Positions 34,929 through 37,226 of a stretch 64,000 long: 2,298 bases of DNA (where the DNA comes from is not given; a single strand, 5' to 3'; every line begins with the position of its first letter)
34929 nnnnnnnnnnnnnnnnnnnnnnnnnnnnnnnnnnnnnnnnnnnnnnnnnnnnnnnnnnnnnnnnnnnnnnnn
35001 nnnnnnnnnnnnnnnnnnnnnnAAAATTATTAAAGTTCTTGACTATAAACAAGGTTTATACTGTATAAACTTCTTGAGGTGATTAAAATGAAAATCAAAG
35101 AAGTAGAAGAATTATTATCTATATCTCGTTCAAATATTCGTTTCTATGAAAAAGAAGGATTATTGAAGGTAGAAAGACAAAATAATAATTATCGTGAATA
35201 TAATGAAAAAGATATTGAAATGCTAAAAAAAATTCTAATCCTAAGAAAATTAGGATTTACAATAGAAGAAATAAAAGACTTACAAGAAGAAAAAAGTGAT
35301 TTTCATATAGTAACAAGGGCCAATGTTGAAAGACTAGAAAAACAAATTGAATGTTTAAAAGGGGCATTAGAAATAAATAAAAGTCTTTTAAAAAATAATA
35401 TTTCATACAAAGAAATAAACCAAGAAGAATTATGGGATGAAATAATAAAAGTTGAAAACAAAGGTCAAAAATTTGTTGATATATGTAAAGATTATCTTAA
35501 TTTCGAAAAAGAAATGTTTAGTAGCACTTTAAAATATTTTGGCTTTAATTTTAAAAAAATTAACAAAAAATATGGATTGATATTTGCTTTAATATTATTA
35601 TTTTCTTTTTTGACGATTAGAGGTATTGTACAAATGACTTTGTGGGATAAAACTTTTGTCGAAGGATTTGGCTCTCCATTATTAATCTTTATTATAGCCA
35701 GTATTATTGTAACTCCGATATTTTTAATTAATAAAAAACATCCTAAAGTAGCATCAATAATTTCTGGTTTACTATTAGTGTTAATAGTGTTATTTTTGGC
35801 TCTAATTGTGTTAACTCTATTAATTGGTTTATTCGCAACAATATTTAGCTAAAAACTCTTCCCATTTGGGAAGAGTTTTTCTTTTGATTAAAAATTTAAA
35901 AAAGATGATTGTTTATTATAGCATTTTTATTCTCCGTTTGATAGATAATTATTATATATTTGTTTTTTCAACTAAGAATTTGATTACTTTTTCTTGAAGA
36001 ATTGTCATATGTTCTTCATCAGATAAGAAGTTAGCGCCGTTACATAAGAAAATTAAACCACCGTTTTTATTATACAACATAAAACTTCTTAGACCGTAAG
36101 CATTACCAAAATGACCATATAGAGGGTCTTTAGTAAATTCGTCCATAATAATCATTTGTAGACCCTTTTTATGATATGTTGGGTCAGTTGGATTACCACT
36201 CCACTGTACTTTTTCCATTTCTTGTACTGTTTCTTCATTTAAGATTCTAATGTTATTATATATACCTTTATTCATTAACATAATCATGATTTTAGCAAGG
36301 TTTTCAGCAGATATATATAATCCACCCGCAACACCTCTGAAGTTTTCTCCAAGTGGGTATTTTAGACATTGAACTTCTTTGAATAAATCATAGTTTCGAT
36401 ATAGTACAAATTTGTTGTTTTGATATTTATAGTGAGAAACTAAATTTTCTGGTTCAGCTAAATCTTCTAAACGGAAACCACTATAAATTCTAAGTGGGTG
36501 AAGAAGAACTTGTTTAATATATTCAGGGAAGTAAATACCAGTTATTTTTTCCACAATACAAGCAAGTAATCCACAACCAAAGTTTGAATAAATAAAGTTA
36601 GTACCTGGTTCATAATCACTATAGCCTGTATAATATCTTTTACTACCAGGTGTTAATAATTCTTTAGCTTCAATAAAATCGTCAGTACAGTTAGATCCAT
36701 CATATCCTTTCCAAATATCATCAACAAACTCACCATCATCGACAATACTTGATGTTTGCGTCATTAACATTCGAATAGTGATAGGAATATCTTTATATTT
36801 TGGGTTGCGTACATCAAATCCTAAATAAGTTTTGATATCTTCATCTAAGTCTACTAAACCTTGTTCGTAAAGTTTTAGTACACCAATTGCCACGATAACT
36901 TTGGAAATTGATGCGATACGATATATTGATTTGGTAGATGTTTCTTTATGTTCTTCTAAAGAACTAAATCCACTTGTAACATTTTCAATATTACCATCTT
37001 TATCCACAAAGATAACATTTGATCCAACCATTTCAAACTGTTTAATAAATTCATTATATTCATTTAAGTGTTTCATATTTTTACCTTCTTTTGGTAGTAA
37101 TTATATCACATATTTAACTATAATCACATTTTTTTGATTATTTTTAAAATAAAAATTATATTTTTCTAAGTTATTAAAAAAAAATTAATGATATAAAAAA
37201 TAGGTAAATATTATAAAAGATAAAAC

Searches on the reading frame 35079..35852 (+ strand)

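Call 54: search_protein_families(library=pfam, proteins=[window:35079-35852:+], max_evalue=0.000001)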
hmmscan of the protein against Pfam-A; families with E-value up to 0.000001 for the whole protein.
window:35079-35852:+ (257 aa): 2 families
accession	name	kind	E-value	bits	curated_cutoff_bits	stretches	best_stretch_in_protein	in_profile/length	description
PF13411.12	MerR_1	-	3.5e-19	69.1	21.6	1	4-71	1-68/69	MerR HTH family regulatory protein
PF00376.29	MerR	-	2.2e-11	43.8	28.2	1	5-41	1-38/38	MerR family regulatory protein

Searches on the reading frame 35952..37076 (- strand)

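Call 54: search_protein_families(library=pfam, proteins=[window:35952-37076:-], max_evalue=0.000001)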
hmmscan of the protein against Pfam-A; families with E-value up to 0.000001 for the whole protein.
window:35952-37076:- (374 aa): 1 family
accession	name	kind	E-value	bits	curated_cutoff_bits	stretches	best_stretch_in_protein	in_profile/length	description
PF00144.29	Beta-lactamase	-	8.7e-37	127.4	27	1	17-357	15-320/329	Beta-lactamase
